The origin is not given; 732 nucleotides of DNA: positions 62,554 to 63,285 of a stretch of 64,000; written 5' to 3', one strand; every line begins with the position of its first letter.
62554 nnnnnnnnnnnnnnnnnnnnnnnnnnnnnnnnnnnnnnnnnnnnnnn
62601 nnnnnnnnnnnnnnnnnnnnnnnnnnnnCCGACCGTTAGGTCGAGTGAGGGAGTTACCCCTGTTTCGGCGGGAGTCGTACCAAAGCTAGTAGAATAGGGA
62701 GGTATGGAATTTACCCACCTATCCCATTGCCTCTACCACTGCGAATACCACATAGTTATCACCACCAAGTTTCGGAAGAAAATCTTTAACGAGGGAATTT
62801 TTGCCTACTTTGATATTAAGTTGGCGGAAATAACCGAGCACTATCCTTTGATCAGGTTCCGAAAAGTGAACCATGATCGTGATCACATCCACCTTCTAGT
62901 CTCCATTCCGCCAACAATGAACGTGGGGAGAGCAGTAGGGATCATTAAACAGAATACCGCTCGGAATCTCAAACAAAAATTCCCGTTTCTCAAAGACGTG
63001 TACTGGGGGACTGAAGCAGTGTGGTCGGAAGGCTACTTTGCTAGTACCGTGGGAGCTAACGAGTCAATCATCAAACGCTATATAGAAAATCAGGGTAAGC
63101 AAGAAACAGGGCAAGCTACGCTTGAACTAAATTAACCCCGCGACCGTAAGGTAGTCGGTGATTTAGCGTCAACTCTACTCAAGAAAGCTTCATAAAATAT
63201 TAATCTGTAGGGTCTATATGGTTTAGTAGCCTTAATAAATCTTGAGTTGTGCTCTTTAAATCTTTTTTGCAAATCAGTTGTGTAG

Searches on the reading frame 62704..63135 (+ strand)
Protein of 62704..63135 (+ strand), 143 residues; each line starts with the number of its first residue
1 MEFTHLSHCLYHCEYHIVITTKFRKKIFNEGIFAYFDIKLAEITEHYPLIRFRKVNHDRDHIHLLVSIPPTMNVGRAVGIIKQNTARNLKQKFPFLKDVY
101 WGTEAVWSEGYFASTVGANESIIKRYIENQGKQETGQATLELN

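Call 18: search_protein_families(library=pfam, proteins=[window:62704-63135:+], max_evalue=0.01)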
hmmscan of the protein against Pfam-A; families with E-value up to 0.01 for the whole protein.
window:62704-63135:+ (143 aa): 1 family
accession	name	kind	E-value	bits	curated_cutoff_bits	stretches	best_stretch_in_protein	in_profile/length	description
PF01797.21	Y1_Tnp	-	3.1e-30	105.2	23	1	10-130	2-121/121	Transposase IS200 like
